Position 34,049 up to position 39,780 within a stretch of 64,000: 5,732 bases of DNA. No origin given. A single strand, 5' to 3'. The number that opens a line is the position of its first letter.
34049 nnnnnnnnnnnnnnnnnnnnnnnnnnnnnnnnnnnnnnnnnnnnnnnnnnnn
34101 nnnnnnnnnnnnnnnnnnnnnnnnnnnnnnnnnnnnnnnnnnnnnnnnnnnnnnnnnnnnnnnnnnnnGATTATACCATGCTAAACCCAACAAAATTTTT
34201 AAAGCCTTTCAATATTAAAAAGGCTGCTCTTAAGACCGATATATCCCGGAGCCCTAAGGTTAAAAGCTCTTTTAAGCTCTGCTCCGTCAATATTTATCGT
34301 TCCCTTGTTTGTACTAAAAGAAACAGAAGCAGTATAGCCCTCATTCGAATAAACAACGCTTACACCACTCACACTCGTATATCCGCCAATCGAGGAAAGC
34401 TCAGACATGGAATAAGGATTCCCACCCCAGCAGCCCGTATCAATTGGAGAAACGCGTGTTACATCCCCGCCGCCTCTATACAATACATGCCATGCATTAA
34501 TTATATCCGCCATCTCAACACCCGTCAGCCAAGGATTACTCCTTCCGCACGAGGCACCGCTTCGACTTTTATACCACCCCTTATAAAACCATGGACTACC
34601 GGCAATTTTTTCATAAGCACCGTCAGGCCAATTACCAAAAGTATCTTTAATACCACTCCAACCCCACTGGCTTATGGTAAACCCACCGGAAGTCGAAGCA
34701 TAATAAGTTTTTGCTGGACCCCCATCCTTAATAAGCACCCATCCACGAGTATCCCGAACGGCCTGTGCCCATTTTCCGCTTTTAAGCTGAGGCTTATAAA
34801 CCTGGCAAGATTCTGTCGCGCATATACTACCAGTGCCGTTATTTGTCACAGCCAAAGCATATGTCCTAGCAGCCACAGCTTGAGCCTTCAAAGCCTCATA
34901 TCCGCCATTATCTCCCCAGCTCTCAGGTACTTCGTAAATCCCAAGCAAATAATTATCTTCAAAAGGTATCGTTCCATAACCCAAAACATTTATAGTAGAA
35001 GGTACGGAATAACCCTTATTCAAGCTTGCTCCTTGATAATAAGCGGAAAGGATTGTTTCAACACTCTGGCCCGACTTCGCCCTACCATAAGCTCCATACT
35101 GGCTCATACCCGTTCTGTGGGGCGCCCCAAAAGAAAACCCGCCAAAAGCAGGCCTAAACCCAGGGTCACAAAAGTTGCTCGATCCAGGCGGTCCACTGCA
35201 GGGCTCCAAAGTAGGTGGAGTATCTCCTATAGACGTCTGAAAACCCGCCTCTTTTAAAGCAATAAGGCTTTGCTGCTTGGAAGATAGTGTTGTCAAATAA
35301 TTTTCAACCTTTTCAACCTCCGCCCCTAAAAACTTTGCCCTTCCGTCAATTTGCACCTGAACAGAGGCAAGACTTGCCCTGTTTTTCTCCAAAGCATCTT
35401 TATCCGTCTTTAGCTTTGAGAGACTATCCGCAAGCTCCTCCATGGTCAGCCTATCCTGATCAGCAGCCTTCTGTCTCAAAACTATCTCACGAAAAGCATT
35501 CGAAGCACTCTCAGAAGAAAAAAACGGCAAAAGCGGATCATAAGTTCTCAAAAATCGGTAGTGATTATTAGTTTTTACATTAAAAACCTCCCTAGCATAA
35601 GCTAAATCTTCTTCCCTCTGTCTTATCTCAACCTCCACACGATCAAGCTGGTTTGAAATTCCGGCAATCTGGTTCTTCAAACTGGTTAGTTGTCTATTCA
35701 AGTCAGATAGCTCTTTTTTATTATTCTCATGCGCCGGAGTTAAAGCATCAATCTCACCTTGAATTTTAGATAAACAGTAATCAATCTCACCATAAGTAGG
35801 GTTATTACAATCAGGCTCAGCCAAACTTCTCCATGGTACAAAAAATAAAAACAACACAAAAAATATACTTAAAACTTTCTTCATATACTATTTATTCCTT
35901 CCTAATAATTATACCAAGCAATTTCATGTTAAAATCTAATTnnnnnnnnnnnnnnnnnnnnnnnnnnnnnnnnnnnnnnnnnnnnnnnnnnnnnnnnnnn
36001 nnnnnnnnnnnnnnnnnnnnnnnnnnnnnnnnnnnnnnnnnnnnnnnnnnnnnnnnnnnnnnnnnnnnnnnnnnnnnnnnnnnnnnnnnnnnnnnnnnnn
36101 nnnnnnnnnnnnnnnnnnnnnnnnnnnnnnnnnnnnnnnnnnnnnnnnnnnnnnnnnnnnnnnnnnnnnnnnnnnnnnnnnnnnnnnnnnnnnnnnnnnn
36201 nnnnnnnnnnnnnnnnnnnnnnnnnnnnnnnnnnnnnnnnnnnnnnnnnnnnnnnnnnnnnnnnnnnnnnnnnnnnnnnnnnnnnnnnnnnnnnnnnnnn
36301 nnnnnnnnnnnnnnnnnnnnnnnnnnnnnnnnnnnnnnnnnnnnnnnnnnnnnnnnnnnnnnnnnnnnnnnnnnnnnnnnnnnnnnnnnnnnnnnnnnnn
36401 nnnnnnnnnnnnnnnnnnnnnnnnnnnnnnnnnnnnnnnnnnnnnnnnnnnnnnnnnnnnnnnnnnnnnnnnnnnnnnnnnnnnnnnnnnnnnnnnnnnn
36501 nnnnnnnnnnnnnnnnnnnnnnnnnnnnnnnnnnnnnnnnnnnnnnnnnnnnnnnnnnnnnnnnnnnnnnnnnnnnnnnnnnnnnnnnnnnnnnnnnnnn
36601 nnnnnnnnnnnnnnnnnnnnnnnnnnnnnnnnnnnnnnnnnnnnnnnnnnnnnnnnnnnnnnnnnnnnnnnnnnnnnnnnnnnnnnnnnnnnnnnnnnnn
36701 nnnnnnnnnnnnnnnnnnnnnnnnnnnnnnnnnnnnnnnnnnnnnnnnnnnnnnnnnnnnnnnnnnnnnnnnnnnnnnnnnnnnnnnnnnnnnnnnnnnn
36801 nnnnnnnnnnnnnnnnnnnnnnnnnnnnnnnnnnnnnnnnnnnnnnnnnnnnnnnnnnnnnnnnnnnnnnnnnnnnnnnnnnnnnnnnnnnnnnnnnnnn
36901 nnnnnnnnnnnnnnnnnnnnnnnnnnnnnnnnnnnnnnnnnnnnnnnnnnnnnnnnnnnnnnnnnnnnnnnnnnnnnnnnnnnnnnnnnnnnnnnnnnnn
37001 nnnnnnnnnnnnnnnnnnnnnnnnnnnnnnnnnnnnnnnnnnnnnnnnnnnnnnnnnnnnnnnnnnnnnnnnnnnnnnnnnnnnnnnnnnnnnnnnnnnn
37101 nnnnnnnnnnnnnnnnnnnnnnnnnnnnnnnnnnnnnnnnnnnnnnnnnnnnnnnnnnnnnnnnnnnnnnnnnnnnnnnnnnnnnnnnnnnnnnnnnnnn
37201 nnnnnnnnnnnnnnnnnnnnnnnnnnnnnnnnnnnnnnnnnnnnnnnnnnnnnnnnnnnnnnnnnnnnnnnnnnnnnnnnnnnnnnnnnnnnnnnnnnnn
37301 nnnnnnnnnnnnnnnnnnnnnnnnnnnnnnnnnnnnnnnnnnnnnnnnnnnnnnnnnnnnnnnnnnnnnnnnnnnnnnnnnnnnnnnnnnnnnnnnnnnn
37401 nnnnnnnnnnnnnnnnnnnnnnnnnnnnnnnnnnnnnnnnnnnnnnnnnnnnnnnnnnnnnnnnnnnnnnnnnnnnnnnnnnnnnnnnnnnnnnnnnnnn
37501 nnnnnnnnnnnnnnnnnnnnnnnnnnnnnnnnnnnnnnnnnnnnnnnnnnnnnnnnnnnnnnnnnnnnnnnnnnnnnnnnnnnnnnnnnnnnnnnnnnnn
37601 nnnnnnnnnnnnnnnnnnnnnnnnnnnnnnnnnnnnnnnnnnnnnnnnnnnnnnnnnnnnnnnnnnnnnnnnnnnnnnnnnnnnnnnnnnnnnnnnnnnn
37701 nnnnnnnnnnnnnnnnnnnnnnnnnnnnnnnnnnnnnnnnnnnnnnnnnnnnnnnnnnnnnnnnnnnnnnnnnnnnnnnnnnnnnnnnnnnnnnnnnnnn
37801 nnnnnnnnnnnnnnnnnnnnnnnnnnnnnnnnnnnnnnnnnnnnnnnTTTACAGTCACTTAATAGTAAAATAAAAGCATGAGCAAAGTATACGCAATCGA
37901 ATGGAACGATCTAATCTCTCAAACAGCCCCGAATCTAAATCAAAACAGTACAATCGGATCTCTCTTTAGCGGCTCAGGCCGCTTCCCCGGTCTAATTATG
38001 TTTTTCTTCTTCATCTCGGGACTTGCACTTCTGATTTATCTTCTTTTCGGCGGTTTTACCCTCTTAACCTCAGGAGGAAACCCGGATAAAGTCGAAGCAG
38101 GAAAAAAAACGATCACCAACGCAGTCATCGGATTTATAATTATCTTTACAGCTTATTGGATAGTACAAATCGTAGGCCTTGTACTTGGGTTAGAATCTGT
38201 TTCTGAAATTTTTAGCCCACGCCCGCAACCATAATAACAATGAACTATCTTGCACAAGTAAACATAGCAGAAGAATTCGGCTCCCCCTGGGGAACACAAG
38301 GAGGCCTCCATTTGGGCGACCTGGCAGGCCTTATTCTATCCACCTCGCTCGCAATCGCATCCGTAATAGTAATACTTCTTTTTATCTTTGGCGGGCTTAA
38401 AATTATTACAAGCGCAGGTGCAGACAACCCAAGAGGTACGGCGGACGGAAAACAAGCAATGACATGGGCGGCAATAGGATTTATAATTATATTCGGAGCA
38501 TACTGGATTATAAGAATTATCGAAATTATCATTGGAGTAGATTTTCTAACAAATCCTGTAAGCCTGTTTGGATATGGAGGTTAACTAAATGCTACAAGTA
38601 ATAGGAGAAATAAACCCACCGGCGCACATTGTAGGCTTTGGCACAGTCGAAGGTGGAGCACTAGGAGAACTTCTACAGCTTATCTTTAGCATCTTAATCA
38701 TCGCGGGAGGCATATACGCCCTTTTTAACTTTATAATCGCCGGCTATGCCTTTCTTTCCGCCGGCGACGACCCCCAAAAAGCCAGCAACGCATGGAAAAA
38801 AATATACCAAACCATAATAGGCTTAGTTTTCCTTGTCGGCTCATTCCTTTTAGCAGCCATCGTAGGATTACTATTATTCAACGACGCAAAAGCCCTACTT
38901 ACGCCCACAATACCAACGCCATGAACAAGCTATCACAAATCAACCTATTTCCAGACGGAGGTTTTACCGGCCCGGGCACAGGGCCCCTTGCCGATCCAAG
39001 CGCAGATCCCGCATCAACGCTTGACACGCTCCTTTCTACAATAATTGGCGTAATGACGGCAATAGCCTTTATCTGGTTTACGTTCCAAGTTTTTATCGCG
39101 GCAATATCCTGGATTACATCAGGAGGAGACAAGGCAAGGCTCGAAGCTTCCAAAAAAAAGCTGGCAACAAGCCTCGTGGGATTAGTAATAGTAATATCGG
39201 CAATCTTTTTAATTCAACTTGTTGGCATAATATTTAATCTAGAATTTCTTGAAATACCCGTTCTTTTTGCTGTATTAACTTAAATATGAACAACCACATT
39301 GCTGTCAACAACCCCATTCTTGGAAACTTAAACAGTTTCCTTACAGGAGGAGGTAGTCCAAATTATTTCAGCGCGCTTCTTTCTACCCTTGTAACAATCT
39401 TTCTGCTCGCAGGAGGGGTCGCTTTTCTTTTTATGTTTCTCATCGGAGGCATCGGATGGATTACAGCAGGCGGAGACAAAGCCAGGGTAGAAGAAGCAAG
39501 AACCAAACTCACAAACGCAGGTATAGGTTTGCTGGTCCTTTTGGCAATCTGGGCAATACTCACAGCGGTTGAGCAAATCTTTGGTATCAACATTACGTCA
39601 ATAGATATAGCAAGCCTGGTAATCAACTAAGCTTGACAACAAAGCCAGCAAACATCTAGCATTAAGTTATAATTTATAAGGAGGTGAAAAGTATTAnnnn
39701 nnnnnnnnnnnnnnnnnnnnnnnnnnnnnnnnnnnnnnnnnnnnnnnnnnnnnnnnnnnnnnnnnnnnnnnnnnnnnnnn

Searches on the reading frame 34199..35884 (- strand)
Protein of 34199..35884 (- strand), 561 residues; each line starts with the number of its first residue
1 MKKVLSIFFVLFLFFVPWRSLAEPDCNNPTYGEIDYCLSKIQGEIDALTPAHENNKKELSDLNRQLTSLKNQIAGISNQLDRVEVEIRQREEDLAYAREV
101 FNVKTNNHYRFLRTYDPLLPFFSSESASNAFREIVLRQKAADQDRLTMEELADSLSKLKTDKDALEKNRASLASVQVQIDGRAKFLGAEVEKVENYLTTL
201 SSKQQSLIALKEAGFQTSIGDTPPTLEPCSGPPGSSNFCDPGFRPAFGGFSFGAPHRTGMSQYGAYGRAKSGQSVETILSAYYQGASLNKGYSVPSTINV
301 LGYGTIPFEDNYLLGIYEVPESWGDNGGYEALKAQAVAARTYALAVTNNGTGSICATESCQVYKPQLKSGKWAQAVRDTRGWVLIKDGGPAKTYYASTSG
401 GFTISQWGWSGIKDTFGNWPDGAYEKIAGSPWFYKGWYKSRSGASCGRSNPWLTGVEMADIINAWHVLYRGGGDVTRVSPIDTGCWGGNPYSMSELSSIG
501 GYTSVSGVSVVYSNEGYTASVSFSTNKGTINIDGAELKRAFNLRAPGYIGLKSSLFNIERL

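Call 7: search_protein_families(library=pfam, proteins=[window:34199-35884:-], max_evalue=0.1)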
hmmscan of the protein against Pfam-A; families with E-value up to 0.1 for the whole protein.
window:34199-35884:- (561 aa): 16 families
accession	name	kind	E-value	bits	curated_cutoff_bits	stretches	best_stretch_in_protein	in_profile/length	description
PF08486.15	SpoIID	-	1.9e-14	54.5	23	1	312-384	16-95/97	Stage II sporulation protein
PF06160.17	EzrA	-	0.0067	15.2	39.6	1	34-171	349-490/557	Septation ring formation regulator, EzrA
PF05667.16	CCDC22_CC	-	0.0076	15.9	39.2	1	52-100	207-255/477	CCDC22 protein coiled-coil region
PF25541.1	TBCA_PH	-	0.0083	16.3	27.8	0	142-181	16-51/139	PH domain-containing proteins, TBCA domain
PF13125.11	DUF3958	-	0.011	16.5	26.3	1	64-169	1-97/107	Protein of unknown function (DUF3958)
PF24319.2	DUF7491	-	0.02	15.6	30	0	148-194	37-83/90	Coiled-coil region of unknown function (DUF7491)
PF08614.16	ATG16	-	0.023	15.3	33.7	1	38-104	83-149/200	Autophagy protein 16 (ATG16)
PF11932.13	DUF3450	-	0.027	14.2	32.6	0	39-96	33-90/241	Protein of unknown function (DUF3450)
PF06419.17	COG6_N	-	0.028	15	27.4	0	31-85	35-89/114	Conserved oligomeric complex COG6, N-terminal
PF02090.21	SPAM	-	0.031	14.7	35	1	40-110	44-114/142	Salmonella surface presentation of antigen gene type M protein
PF07926.17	TPR_MLP1_2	-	0.036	14.5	36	1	52-99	52-99/129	TPR/MLP1/MLP2-like protein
PF10174.14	Cast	-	0.036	12.8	29.1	0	138-209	647-716/766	RIM-binding protein of the cytomatrix active zone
PF10498.14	IFT57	-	0.043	13.2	40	1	52-105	284-337/360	Intra-flagellar transport protein 57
PF04513.17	Baculo_PEP_C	-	0.05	14.1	38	0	36-81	67-109/140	Baculovirus polyhedron envelope protein, PEP, C terminus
PF00038.26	Filament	-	0.066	13.3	40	1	40-104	200-264/313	Intermediate filament protein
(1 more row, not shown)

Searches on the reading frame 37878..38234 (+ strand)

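Call 6: search_protein_families(library=pfam, proteins=[window:37878-38234:+], max_evalue=0.1)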
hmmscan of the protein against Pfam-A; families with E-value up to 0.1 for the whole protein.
window:37878-38234:+ (118 aa): 3 families
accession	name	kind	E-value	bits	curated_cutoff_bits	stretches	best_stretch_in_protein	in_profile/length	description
PF18895.5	T4SS_pilin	-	2e-10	41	26.6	1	42-98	15-70/71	Type IV secretion system pilin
PF13687.11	DUF4153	-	0.015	14.9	27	1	23-108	127-205/373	Domain of unknown function (DUF4153)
PF01036.24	Bac_rhodopsin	-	0.021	14.7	24.6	1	39-100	125-186/224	Bacteriorhodopsin-like protein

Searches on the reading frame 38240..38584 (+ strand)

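Call 6: search_protein_families(library=pfam, proteins=[window:38240-38584:+], max_evalue=0.1)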
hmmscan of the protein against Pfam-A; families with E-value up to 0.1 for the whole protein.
window:38240-38584:+ (114 aa): 1 family
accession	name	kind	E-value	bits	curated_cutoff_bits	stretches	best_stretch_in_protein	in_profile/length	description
PF18895.5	T4SS_pilin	-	4.7e-06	27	26.6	1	38-91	18-68/71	Type IV secretion system pilin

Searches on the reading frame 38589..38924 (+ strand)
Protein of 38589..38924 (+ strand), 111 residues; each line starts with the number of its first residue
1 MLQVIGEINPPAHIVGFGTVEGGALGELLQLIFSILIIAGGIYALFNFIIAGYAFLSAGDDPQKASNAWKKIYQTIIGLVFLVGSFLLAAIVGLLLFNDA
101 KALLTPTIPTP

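Call 6: search_protein_families(library=pfam, proteins=[window:38589-38924:+], max_evalue=0.1)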
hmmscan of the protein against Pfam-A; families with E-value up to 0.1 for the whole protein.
window:38589-38924:+ (111 aa): 2 families
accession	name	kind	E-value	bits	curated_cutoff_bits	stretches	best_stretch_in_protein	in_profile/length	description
PF18895.5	T4SS_pilin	-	3.9e-08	33.7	26.6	1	25-92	5-68/71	Type IV secretion system pilin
PF01529.25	DHHC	-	0.0024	18.3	28.7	1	31-99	49-116/133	DHHC palmitoyltransferase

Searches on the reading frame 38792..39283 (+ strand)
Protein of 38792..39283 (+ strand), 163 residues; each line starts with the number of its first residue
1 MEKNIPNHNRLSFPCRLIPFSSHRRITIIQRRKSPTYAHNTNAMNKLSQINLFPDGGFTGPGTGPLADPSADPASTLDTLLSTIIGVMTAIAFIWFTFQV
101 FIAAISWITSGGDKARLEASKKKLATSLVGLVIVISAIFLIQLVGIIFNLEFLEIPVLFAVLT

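Call 90: search_protein_families(library=pfam, proteins=[window:38792-39283:+], max_evalue=0.001)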
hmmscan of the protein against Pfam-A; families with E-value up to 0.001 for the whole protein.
window:38792-39283:+ (163 aa): 1 family
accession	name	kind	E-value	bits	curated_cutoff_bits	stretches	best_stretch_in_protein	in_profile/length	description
PF18895.5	T4SS_pilin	-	4.2e-05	24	26.6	1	75-143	3-70/71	Type IV secretion system pilin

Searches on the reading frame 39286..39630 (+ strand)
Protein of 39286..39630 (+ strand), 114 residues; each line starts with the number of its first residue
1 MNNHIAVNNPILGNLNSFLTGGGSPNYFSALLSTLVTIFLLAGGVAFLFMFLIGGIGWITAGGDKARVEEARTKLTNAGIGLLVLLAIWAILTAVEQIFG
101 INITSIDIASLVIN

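Call 6: search_protein_families(library=pfam, proteins=[window:39286-39630:+], max_evalue=0.1)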
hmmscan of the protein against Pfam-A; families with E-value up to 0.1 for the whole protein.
window:39286-39630:+ (114 aa): 3 families
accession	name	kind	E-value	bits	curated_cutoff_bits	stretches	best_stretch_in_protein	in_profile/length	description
PF18895.5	T4SS_pilin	-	8.5e-09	35.8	26.6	1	31-95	8-71/71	Type IV secretion system pilin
PF02322.20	Cyt_bd_oxida_II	-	2.5e-05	24.3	35.6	1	22-103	139-212/302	Cytochrome bd terminal oxidase subunit II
PF00332.24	Glyco_hydro_17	-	0.046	13.8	28.2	1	20-78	197-253/306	Glycosyl hydrolases family 17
